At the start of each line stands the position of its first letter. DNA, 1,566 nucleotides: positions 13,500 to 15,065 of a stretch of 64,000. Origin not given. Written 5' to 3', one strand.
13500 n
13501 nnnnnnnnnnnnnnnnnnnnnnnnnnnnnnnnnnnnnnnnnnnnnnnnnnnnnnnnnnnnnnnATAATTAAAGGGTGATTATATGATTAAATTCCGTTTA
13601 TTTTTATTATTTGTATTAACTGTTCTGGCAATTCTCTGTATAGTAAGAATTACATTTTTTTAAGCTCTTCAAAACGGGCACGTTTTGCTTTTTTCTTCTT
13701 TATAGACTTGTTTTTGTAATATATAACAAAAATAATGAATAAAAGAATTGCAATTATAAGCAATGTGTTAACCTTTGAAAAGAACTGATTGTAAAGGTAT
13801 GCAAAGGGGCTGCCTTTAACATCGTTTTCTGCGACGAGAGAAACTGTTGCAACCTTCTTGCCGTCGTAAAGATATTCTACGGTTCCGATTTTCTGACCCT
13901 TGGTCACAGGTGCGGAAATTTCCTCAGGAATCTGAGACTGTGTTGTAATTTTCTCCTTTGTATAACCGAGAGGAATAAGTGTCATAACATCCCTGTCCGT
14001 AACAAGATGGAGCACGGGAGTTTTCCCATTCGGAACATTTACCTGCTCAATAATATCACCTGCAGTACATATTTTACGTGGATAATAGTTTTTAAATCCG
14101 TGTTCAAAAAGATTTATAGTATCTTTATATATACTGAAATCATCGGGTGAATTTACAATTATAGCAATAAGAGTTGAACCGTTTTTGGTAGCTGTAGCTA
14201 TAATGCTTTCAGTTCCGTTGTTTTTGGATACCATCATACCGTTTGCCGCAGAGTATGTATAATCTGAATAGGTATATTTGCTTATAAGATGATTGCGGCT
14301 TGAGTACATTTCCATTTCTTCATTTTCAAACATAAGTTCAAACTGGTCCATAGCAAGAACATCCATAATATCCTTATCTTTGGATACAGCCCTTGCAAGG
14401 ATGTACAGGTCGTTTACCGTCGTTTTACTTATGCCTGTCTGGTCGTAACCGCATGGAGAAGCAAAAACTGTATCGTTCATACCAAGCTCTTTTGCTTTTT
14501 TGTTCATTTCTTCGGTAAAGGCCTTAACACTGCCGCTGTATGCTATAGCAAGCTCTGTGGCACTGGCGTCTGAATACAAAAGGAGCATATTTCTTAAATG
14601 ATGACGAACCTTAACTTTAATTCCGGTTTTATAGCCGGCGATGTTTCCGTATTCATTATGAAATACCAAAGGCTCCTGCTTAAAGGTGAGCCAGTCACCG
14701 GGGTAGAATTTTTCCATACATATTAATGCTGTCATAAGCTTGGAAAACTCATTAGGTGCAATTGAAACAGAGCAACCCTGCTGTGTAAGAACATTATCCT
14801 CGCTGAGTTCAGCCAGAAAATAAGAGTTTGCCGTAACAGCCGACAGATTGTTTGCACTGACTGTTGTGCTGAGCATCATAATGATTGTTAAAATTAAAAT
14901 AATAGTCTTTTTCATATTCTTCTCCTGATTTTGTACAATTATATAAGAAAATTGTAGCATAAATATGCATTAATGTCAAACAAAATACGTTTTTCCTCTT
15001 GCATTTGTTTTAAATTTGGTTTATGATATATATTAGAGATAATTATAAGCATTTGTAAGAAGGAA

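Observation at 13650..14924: PBP5/DacB paralogue with all three catalytic motifs lost (predicted catalytically dead), divergent from the WalRK-like two-component system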

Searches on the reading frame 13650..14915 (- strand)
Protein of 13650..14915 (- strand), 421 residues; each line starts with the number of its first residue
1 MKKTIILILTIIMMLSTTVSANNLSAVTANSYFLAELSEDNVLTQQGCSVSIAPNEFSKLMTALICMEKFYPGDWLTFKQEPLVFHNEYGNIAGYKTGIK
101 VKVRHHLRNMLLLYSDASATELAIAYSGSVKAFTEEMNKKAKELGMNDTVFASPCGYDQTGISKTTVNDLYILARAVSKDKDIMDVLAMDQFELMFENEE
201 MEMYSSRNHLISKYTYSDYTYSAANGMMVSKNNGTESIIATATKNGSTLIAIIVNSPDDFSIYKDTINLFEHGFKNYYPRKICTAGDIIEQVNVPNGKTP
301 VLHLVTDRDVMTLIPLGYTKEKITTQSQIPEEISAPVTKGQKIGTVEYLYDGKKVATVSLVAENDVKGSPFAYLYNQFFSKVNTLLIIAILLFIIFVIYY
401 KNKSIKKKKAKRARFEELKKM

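Call 3: search_protein_families(library=pfam, proteins=[window:13650-14915:-], max_evalue=0.01)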
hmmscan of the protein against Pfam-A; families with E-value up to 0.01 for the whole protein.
window:13650-14915:- (421 aa): 3 families
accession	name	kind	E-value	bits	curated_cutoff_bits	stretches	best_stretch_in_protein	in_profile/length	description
PF00768.25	Peptidase_S11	-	1.1e-21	77.8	27.6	1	22-256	8-237/239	D-alanyl-D-alanine carboxypeptidase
PF07943.18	PBP5_C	-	8.2e-17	61.6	21.2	1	279-367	3-90/91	Penicillin-binding protein 5, C-terminal domain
PF13354.11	Beta-lactamase2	-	1.2e-05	25.2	22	1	88-178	60-147/214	Beta-lactamase enzyme family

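Call 5: search_protein_families(library=ncbifam, proteins=[window:13650-14915:-], max_evalue=0.001)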
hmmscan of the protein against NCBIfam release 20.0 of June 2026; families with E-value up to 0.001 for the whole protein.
window:13650-14915:- (421 aa): 7 families
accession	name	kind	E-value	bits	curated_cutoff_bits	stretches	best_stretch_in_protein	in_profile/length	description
NF008489.0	PRK11397.1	equivalog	2.1e-19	69.6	610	1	5-376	7-383/389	serine-type D-Ala-D-Ala carboxypeptidase DacD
NF038273.1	strep_PBP3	exception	1.2e-18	67.4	490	1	2-379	1-404/407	D-alanyl-D-alanine carboxypeptidase PBP3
NF008059.0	PRK10793.1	equivalog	1.4e-17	63.5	694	1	24-370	41-385/403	D-alanyl-D-alanine carboxypeptidase DacA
NF007445.0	PRK10001.1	equivalog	2.3e-15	56.3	765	1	18-376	24-385/400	serine-type D-Ala-D-Ala carboxypeptidase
NF000471.1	vanY_of_D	exception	7.8e-15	54.9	625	1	24-270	95-348/354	transpeptidase-like D-Ala-D-Ala carboxypeptidase VanY-D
NF008668.0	PRK11669.1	equivalog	4.2e-14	52.4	294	1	19-214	33-226/316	D-alanyl-D-alanine endopeptidase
NF038258.2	PBP4_Staph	exception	1.7e-09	37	500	1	96-212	113-238/366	penicillin-binding protein PBP4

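Call 6: find_homologous_proteins(query=window:13650-14915:-, max_evalue=0.00001)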
Query window:13650-14915:- (421 aa): 217 proteins with E <= 0.00001 among 8000 candidates; the best 120 are listed.
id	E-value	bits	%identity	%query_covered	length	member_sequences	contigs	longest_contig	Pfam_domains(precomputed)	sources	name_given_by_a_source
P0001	2.6e-273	924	100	100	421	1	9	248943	PF07943.19,PF00768.26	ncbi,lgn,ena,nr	ncbi:MAG: D-alanyl-D-alanine carboxypeptidase [Clostridia bacterium]|nr:D-alanyl-D-alanine carboxype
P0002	2.3e-244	828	88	100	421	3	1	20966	PF07943.19,PF00768.26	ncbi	-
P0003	1.7e-223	760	79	100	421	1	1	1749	PF07943.19,PF00768.26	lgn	-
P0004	1.3e-184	632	66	100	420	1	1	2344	PF07943.19,PF00768.26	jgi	jgi:D-alanyl-D-alanine carboxypeptidase/D-alanyl-D-alanine carboxypeptidase (penicillin-binding prot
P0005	3.5e-180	617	82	79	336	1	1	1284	PF07943.19,PF00768.26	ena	-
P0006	2.7e-116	407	78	55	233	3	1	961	PF07943.19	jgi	-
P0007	2.6e-113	397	47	100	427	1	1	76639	PF07943.19,PF00768.26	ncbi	-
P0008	1.3e-109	385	46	100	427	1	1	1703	PF07943.19,PF00768.26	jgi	jgi:D-alanyl-D-alanine carboxypeptidase (penicillin-binding protein 5/6)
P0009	4.0e-109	383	48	92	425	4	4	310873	PF07943.19,PF00768.26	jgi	-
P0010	1.2e-108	382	46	92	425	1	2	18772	PF07943.19,PF00768.26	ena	-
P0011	1.6e-106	375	46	96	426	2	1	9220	PF07943.19,PF00768.26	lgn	-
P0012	3.8e-106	373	47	96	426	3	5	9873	PF07943.19,PF00768.26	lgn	-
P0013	3.9e-106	373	48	91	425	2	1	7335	PF07943.19,PF00768.26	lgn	-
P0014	1.0e-105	372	48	94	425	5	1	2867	PF07943.19,PF00768.26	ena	-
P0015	1.4e-104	368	46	95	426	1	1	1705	PF07943.19,PF00768.26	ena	-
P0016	1.6e-103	365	47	91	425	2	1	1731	PF13354.13,PF07943.19,PF00768.26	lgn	-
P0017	3.1e-103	364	46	92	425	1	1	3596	PF07943.19,PF00768.26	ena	-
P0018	5.5e-103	363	45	96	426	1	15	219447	PF07943.19,PF00768.26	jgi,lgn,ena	-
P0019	8.6e-101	356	46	95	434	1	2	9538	PF07943.19,PF00768.26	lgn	-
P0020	1.1e-100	355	46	92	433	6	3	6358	PF07943.19,PF00768.26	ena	-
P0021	5.8e-100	353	43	99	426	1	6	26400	PF07943.19,PF00768.26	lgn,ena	-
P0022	1.0e-99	352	46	92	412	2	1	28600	PF07943.19,PF00768.26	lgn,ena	-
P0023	1.1e-95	339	45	85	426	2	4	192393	PF07943.19,PF00768.26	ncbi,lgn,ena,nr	ncbi:MAG: D-alanyl-D-alanine carboxypeptidase [Clostridia bacterium]|nr:D-alanyl-D-alanine carboxype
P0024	2.0e-95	338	42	95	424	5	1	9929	PF13354.13,PF07943.19,PF00768.26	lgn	-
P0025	1.1e-94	336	43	91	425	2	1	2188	PF07943.19,PF00768.26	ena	-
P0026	7.5e-90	320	42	91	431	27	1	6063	PF07943.19,PF00768.26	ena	-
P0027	1.4e-89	319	42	95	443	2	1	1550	PF07943.19,PF00768.26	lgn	-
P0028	8.2e-89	316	43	91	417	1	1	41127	PF07943.19,PF00768.26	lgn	-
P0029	1.8e-88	315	39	99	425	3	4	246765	PF07943.19,PF00768.26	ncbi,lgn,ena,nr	ncbi:MAG: D-alanyl-D-alanine carboxypeptidase [Clostridia bacterium]|nr:D-alanyl-D-alanine carboxype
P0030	2.8e-88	315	43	87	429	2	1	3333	PF07943.19,PF00768.26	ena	-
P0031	5.1e-88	314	41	91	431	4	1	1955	PF07943.19,PF00768.26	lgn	-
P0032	2.8e-87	311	41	95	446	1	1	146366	PF07943.19,PF00768.26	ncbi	-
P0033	1.3e-86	309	40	95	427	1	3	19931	PF07943.19,PF00768.26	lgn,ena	-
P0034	3.2e-86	308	42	90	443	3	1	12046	PF07943.19,PF00768.26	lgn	-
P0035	1.8e-85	305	39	98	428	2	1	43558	PF07943.19,PF00768.26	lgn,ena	-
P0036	4.1e-84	301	41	90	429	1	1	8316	PF07943.19,PF00768.26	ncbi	-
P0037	7.4e-84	300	41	91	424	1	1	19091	PF07943.19,PF00768.26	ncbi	-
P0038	2.3e-82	295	38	100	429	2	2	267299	PF07943.19,PF00768.26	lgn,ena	-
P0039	1.4e-81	293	41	95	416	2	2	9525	PF07943.19,PF00768.26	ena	-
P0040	2.4e-81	292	42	91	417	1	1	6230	PF07943.19,PF00768.26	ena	-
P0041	3.5e-81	291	41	95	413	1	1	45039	PF07943.19,PF00768.26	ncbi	-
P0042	2.2e-41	160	30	95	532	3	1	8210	PF13354.13,PF07943.19,PF00768.26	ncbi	-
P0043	7.1e-36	142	30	96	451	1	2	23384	PF13354.13,PF07943.19,PF00768.26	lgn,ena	-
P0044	1.6e-34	138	27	98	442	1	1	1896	PF13354.13,PF07943.19,PF00768.26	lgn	-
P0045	1.7e-32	131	28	80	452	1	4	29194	PF13354.13,PF02113.21,PF07943.19,PF00768.26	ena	-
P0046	4.5e-32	130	28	98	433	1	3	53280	PF13354.13,PF07943.19,PF00768.26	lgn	-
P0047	1.0e-31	128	29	82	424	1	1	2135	PF13354.13,PF07943.19,PF00768.26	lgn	-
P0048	1.9e-31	127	28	87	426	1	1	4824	PF13354.13,PF07943.19,PF00768.26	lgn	-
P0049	2.2e-31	127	30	87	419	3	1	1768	PF13354.13,PF02113.21,PF07943.19,PF00768.26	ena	-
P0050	2.5e-31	127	28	80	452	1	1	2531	PF13354.13,PF02113.21,PF07943.19,PF00768.26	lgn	-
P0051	2.7e-31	127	28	98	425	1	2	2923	PF13354.13,PF07943.19,PF00768.26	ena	-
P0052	2.8e-31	127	28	80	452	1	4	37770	PF13354.13,PF02113.21,PF07943.19,PF00768.26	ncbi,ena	-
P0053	3.3e-31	127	28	92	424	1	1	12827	PF13354.13,PF07943.19,PF00768.26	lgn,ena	-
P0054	5.1e-31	126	27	88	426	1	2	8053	PF13354.13,PF07943.19,PF00768.26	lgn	-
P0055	5.3e-31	126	28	80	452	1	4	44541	PF13354.13,PF02113.21,PF07943.19,PF00768.26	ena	-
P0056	7.7e-31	126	28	98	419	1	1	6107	PF13354.13,PF02113.21,PF07943.19,PF00768.26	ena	-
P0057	1.4e-30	125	28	80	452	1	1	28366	PF13354.13,PF02113.21,PF07943.19,PF00768.26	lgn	-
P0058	3.8e-30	123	28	83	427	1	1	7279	PF13354.13,PF02113.21,PF07943.19,PF00768.26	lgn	-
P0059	5.7e-30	123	29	83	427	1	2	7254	PF13354.13,PF02113.21,PF07943.19,PF00768.26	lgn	-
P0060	6.8e-30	122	27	87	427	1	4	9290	PF13354.13,PF02113.21,PF07943.19,PF00768.26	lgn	-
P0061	7.7e-30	122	28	93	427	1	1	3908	PF13354.13,PF02113.21,PF07943.19,PF00768.26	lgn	-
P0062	7.9e-30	122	28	83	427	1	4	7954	PF13354.13,PF02113.21,PF07943.19,PF00768.26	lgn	-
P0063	1.5e-29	121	25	90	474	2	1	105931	PF13354.13,PF02113.21,PF07943.19,PF00768.26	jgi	jgi:D-alanyl-D-alanine carboxypeptidase (penicillin-binding protein 5/6)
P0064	2.7e-29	120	26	88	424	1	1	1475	PF07943.19,PF00768.26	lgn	-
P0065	2.8e-29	120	28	83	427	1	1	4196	PF13354.13,PF02113.21,PF07943.19,PF00768.26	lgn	-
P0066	3.6e-29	120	28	83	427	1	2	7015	PF13354.13,PF02113.21,PF07943.19,PF00768.26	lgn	-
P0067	3.8e-29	120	28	83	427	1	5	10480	PF13354.13,PF02113.21,PF07943.19,PF00768.26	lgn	-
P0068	1.3e-27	115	26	95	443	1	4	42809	PF13354.13,PF07943.19,PF00768.26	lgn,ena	-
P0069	1.4e-27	115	26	95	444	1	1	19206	PF13354.13,PF07943.19,PF00768.26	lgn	-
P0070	1.9e-27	114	27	88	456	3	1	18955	PF13354.13,PF02113.21,PF07943.19,PF00768.26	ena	-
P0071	2.4e-27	114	28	87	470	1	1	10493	PF13354.13,PF07943.19,PF00768.26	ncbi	-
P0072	2.7e-27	114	28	83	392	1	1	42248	PF13354.13,PF07943.19,PF00768.26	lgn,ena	-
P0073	3.8e-27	113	27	87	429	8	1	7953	PF13354.13,PF07943.19,PF00768.26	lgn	-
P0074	1.7e-26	111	27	84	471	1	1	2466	PF13354.13,PF07943.19,PF00768.26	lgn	-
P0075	2.8e-26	111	27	87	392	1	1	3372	PF13354.13,PF07943.19,PF00768.26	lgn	-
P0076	2.9e-26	110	28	86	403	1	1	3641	PF13354.13,PF07943.19,PF00768.26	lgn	-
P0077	3.1e-26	110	26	88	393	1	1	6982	PF13354.13,PF07943.19,PF00768.26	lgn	-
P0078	6.4e-26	109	27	88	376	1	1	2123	PF13354.13,PF07943.19,PF00768.26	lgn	-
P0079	1.0e-25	109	27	88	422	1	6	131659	PF13354.13,PF02113.21,PF07943.19,PF00768.26,PF00905.28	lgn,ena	-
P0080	1.1e-25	109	26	88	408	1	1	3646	PF13354.13,PF07943.19,PF00768.26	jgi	-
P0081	1.2e-25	108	28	85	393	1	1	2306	PF13354.13,PF07943.19,PF00768.26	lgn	-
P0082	1.3e-25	108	27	81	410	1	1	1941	PF13354.13,PF07943.19,PF00768.26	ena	-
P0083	1.3e-25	108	27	84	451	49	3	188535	PF02113.21,PF07943.19,PF00768.26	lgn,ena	-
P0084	1.3e-25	108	27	84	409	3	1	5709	PF13354.13,PF07943.19,PF00768.26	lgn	-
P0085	1.4e-25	108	27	82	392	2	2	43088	PF13354.13,PF07943.19,PF00768.26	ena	-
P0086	1.4e-25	108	29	78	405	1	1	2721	PF13354.13,PF07943.19,PF00768.26,PF00144.30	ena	-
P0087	2.1e-25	108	29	78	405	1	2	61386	PF13354.13,PF07943.19,PF00768.26,PF00144.30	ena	-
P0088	4.6e-25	107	27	88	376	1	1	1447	PF13354.13,PF07943.19,PF00768.26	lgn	-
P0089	4.9e-25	106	29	78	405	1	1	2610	PF13354.13,PF07943.19,PF00768.26,PF00144.30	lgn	-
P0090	9.7e-25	105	26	85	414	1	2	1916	PF13354.13,PF07943.19,PF00768.26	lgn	-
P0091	1.2e-24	105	27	91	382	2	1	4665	PF13354.13,PF07943.19,PF00768.26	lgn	-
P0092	1.8e-24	105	28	75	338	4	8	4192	PF13354.13,PF07943.19,PF00768.26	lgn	-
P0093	1.8e-24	105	28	78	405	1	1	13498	PF13354.13,PF07943.19,PF00768.26,PF00144.30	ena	-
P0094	2.4e-24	104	26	92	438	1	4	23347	PF07943.19,PF00768.26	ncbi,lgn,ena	-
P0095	3.5e-24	104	28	84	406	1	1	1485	PF13354.13,PF07943.19,PF00768.26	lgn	-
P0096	3.7e-24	104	31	69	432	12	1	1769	PF02113.21,PF07943.19,PF00768.26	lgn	-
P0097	1.5e-23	102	25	89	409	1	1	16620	PF13354.13,PF07943.19,PF00768.26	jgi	jgi:D-alanyl-D-alanine carboxypeptidase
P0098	2.1e-23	101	27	95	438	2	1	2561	PF13354.13,PF07943.19,PF00768.26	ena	-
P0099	3.8e-23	100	26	83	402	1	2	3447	PF13354.13,PF07943.19,PF00768.26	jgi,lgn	-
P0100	4.6e-23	100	28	88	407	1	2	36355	PF13354.13,PF02113.21,PF07943.19,PF00768.26,PF00905.28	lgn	-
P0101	6.0e-23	100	28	74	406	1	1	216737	PF13354.13,PF07943.19,PF00768.26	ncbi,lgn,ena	-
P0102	6.7e-23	99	28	74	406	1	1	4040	PF13354.13,PF07943.19,PF00768.26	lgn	-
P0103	7.0e-23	99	28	74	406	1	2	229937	PF13354.13,PF07943.19,PF00768.26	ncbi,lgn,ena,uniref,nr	ncbi:D-alanyl-D-alanine carboxypeptidase family protein [uncultured Clostridium sp.]|uniref:D-alanyl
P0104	7.7e-23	99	25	86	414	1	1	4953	PF13354.13,PF07943.19,PF00768.26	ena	-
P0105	9.9e-23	99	28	75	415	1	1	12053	PF13354.13,PF07943.19,PF00768.26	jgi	jgi:D-alanyl-D-alanine carboxypeptidase (penicillin-binding protein 5/6)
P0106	2.2e-22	98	29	61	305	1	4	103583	PF07943.19,PF00768.26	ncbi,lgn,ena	-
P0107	2.4e-22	98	25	88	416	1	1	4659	PF13354.13,PF07943.19,PF00768.26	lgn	-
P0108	3.6e-22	97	24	91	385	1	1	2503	PF13354.13,PF07943.19,PF00768.26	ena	-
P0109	4.3e-22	97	26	90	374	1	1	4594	PF13354.13,PF07943.19,PF00768.26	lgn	-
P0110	6.3e-22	96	27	80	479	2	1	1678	PF13354.13,PF00768.26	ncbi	-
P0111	1.1e-21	95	28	74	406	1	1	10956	PF13354.13,PF07943.19,PF00768.26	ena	-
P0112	1.3e-21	95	26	81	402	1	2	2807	PF13354.13,PF07943.19,PF00768.26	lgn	-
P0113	1.8e-21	95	26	88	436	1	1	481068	PF13354.13,PF07943.19,PF00768.26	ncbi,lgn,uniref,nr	ncbi:D-alanyl-D-alanine carboxypeptidase family protein [Alkaliphilus transvaalensis]|uniref:D-alany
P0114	6.2e-21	93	25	87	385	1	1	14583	PF13354.13,PF07943.19,PF00768.26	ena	-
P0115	6.5e-21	93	24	90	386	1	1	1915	PF13354.13,PF07943.19,PF00768.26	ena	-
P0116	1.0e-20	92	28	73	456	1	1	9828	PF13354.13,PF02113.21,PF07943.19,PF00768.26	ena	-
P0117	1.3e-20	92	26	81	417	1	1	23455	PF13354.13,PF07943.19,PF00768.26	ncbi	-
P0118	1.7e-20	91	27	75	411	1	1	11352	PF13354.13,PF02113.21,PF07943.19,PF00768.26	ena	-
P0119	4.4e-20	90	27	84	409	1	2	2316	PF13354.13,PF07943.19,PF00768.26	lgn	-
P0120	8.3e-20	89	26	99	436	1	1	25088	PF13354.13,PF07943.19,PF00768.26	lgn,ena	-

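Call 10: find_related_loci(query=A2, collection=genome_contigs, flank=10000)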
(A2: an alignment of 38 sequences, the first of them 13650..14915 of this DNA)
Query A2 (421 aa) in genome_contigs; peptide patterns used: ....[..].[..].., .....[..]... (x = any residue, [..] = any of these).
33 stretches matched a pattern; 16 encode a relative of the query (tblastn E <= 1e-3); 16 distinct loci.
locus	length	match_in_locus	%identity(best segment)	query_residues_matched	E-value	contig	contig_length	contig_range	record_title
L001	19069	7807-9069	88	1-421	0e+0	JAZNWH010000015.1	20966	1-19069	MAG: Clostridia bacterium isolate T1900044784_TS20190250.MAGScoT_cleanbin_000041 SGB_2602_k141_1939069, whole genome sho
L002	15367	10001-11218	47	3-405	2e-111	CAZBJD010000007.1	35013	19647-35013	MAG TPA_asm: uncultured Eubacteriales bacterium isolate SRP315200_co2_485 genome assembly, contig: NODE_653_length_35013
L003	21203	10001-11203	47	3-401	1e-108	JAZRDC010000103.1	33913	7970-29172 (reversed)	MAG: Clostridia bacterium isolate T1900045507_YK20190201.MAGScoT_cleanbin_000003 SGB_7543_k141_3287044, whole genome sho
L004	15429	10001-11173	46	18-405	1e-103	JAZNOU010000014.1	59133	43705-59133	MAG: Clostridia bacterium isolate T1900044841_TS20190307.MAGScoT_cleanbin_000003 SGB_2941_k141_1478199, whole genome sho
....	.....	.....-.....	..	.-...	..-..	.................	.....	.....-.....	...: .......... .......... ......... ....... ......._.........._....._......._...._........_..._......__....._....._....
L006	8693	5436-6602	44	3-384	9e-96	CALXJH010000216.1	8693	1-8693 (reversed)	MAG: uncultured Clostridia bacterium isolate E27__bin387 genome assembly, contig: E27__k127_3499808, whole genome shotgu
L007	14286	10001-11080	45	27-383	5e-93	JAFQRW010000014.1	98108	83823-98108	MAG: Clostridia bacterium isolate RGIG2094 Goat_Colon-3__c546014, whole genome shotgun sequence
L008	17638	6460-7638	40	1-396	6e-93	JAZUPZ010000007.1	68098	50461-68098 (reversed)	MAG: Clostridia bacterium isolate T1900044862_TS20190328.MAGScoT_cleanbin_000003 SGB_3106_k141_477081, whole genome shot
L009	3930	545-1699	41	1-383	4e-88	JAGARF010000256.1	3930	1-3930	MAG: Clostridia bacterium isolate RGIG8700 Water_deer_Colon-3__c560054, whole genome shotgun sequence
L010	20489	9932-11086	41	1-383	3e-87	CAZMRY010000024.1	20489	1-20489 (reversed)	MAG TPA_asm: uncultured Eubacteriales bacterium isolate SRP315200_co1_798 genome assembly, contig: NODE_4705_length_2048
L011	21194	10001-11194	41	16-414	6e-85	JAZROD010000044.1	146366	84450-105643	MAG: Clostridia bacterium isolate T1900045396_YK20190086.MAGScoT_cleanbin_000004 SGB_6961_k141_2599776, whole genome sho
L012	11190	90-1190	43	18-383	1e-84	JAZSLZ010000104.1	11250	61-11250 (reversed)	MAG: Clostridia bacterium isolate T1900044556_TS20190022.MAGScoT_cleanbin_000014 SGB_301_k141_87809, whole genome shotgu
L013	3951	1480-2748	39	1-418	2e-84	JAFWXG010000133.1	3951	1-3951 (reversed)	MAG: Clostridia bacterium isolate RGIG6154 Sheep_Rectum-1__c600447, whole genome shotgun sequence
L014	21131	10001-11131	41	1-384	8e-83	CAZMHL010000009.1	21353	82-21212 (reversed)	MAG TPA_asm: uncultured Eubacteriales bacterium isolate SRP315200_co2_208 genome assembly, contig: NODE_2151_length_2135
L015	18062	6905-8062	41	1-385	4e-84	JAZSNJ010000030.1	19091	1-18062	MAG: Clostridia bacterium isolate T1900044551_TS20190017.MAGScoT_cleanbin_000025 SGB_236_k141_537627, whole genome shotg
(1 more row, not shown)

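Call 14: search_protein_families(library=pfam, proteins=[L003:4057-5802:+, L003:5817-7832:+, L003:7832-8626:+, L003:8637-9980:+, L003:9995-11272:+, L003:11274-12035:+, L003:12047-12592:+, L003:12589-13140:+, L003:13302-14183:+, L003:14575-15876:+], max_evalue=0.001)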
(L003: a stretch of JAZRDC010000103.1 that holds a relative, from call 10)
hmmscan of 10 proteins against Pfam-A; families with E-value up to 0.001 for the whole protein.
L003:4057-5802:+ (581 aa): 4 families
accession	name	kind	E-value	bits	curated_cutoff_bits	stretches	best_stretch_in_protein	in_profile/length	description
PF02878.22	PGM_PMM_I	-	3.9e-42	143.6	22.5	1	44-181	3-134/138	Phosphoglucomutase/phosphomannomutase, alpha/beta/alpha domain I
PF02880.22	PGM_PMM_III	-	1.5e-21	77.1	20.7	1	328-451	2-111/115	Phosphoglucomutase/phosphomannomutase, alpha/beta/alpha domain III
PF02879.22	PGM_PMM_II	-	5.7e-20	72.2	29.3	1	218-315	9-99/103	Phosphoglucomutase/phosphomannomutase, alpha/beta/alpha domain II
PF00408.26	PGM_PMM_IV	-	6.7e-05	23.3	23.1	1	524-562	24-60/68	Phosphoglucomutase/phosphomannomutase, C-terminal domain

L003:5817-7832:+ (671 aa): 2 families
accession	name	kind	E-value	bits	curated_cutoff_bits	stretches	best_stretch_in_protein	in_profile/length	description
PF04932.20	Wzy_C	-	3.5e-13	50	31.7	1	254-401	13-149/149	O-Antigen ligase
PF13181.12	TPR_8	-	4.4e-05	23.8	25.7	0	497-524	5-32/34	Tetratricopeptide repeat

L003:7832-8626:+ (264 aa): 6 families
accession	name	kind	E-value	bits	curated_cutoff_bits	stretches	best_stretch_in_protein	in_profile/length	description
PF00535.33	Glycos_transf_2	-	8.8e-26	91.3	23.3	1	4-132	1-132/168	Glycosyl transferase family 2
PF13641.12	Glyco_tranf_2_3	-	2.7e-18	67.3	27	1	3-220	3-214/230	Glycosyltransferase like family 2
PF13632.12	Glyco_trans_2_3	-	6.6e-08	33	27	1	79-211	2-117/198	Glycosyl transferase family group 2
PF10111.15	Glyco_tranf_2_2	-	3.5e-07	30.4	27.3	1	23-203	21-202/276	Glycosyltransferase like family 2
PF13712.12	Glyco_tranf_2_5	-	3.8e-05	23.9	27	1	50-208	28-178/210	Glycosyltransferase like family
PF02709.20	Glyco_transf_7C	-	0.00026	21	23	1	160-210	14-65/78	N-terminal domain of galactosyltransferase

L003:8637-9980:+ (447 aa): 2 families
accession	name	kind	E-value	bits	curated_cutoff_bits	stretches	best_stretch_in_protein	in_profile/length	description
PF02397.22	Bac_transf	-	8.1e-71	237.7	27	1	265-440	1-175/179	Bacterial sugar transferase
PF13727.12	CoA_binding_3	-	2.7e-08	34.5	25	1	69-189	5-121/175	CoA-binding domain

L003:9995-11272:+ (425 aa): 3 families
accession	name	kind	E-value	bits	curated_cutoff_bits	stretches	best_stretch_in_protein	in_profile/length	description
PF00768.25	Peptidase_S11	-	9.8e-21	74.7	27.6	1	26-256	9-237/239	D-alanyl-D-alanine carboxypeptidase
PF07943.18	PBP5_C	-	5.6e-10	39.7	21.2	1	279-366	1-87/91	Penicillin-binding protein 5, C-terminal domain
PF13354.11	Beta-lactamase2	-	1.3e-05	25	22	1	68-177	42-147/214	Beta-lactamase enzyme family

L003:11274-12035:+ (253 aa): 2 families
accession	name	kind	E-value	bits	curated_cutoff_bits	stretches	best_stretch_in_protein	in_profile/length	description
PF01026.27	TatD_DNase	-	2e-92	309.6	27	1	3-251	1-253/253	TatD related DNase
PF04909.20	Amidohydro_2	-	7.7e-05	23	26.4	0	113-252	129-289/289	Amidohydrolase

L003:12047-12592:+ (181 aa): 1 family
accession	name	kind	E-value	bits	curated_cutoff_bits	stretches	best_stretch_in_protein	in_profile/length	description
PF02417.20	Chromate_transp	-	3.7e-49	167.4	28.6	1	5-169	1-166/166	Chromate transporter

L003:12589-13140:+ (183 aa): 1 family
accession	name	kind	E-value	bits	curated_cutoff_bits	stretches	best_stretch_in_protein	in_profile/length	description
PF02417.20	Chromate_transp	-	4.4e-45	154.1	28.6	1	5-179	2-166/166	Chromate transporter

L003:13302-14183:+ (293 aa): 7 families
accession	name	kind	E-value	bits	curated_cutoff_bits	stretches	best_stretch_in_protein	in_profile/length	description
PF08239.17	SH3_3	-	8.1e-31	106.4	27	2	107-157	1-53/54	Bacterial SH3 domain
PF00877.26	NLPC_P60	-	1.2e-29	102.7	23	1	185-291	1-105/105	NlpC/P60 family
PF06347.19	SH3_4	-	2.3e-13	50.1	24.1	2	108-155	4-52/56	Bacterial SH3 domain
PF05257.22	CHAP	-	4.8e-05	24.2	26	1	196-256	8-66/81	CHAP domain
PF18348.7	SH3_16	-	0.00012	22.2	25.8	0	60-88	16-45/49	Bacterial dipeptidyl-peptidase Sh3 domain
PF05382.19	Amidase_5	-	0.00025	21.4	21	1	193-277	24-118/142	Bacteriophage peptidoglycan hydrolase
PF04970.19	LRAT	-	0.00044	21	24.3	0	234-269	3-35/120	Lecithin retinol acyltransferase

L003:14575-15876:+ (433 aa): 2 families
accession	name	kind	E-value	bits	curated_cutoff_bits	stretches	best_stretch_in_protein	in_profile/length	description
PF02557.22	VanY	-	4.8e-42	143.3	25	1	288-406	6-131/132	D-alanyl-D-alanine carboxypeptidase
PF07833.16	Cu_amine_oxidN1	-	1e-14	54.8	24.2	1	75-165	4-95/108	Copper amine oxidase N-terminal domain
